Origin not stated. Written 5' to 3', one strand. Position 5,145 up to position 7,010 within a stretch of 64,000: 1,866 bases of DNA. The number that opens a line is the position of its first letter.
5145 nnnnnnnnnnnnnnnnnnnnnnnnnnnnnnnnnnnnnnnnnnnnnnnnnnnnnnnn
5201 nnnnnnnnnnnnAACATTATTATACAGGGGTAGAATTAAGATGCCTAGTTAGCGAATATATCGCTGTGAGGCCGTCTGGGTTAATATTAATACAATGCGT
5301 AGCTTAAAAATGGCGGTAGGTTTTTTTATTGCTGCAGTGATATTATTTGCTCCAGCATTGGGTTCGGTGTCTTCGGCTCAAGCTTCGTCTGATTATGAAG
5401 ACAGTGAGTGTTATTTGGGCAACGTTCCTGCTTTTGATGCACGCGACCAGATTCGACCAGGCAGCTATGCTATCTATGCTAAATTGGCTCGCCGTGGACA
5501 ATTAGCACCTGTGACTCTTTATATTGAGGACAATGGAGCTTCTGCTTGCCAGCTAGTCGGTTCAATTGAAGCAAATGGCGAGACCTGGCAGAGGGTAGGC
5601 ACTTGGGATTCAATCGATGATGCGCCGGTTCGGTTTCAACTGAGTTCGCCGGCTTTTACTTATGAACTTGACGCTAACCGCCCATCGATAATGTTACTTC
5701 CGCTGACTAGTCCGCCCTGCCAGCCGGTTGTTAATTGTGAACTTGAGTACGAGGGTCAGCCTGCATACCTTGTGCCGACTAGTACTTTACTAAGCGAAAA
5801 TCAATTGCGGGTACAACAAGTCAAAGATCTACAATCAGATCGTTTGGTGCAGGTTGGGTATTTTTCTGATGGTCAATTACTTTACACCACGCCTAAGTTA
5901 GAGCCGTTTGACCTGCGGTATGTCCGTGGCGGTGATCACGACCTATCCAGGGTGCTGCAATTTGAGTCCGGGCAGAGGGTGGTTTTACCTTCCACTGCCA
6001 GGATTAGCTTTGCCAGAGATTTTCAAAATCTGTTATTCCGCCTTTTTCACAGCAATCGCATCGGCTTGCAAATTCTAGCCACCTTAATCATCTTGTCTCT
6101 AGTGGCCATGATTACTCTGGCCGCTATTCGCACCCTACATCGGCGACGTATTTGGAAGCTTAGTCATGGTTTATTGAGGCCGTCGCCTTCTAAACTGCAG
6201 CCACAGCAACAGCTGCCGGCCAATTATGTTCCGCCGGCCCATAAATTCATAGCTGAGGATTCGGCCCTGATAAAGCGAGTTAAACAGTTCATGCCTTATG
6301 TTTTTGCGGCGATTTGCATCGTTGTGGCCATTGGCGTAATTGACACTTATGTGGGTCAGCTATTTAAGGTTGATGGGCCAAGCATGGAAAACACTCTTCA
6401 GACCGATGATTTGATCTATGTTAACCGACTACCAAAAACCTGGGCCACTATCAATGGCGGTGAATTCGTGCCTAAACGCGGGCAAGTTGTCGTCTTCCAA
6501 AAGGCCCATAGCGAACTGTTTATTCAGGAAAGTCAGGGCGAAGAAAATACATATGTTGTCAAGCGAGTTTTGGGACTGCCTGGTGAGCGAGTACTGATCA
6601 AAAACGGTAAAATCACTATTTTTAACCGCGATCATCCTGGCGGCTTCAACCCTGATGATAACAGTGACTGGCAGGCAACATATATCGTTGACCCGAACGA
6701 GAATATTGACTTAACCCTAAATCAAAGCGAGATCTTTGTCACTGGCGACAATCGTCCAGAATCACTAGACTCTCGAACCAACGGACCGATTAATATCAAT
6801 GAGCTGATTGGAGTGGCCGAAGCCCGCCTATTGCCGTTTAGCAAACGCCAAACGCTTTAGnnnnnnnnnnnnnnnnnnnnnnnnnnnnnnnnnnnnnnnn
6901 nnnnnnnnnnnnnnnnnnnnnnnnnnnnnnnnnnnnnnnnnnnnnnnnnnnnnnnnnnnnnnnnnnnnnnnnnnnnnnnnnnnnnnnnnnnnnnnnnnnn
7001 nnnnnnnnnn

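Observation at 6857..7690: Protein combining a type IV prepilin-like N-terminus with an SLH cell-wall anchoring domain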

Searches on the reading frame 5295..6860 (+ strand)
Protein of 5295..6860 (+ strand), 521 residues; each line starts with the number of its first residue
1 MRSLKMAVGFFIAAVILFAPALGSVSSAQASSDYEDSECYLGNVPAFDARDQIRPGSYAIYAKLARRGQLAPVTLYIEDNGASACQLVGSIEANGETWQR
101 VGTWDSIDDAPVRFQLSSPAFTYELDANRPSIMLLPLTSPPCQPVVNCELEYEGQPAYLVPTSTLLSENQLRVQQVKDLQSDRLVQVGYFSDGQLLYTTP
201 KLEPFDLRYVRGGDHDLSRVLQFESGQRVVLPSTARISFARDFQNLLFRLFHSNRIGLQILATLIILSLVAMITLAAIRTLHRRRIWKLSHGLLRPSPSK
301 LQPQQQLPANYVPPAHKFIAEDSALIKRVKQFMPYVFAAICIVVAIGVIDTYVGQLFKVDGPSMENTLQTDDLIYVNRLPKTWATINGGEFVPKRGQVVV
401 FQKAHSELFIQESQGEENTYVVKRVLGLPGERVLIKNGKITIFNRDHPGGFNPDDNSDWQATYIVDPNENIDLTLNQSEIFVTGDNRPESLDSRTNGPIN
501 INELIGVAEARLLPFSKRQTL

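Call 13: search_protein_families(library=pfam, proteins=[window:5295-6860:+], max_evalue=0.001)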
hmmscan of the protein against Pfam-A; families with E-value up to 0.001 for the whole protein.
window:5295-6860:+ (521 aa): 1 family
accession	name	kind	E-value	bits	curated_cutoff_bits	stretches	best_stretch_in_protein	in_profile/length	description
PF10502.14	Peptidase_S26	-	1.4e-27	97.2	22.9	1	336-512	5-167/168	Signal peptidase, peptidase S26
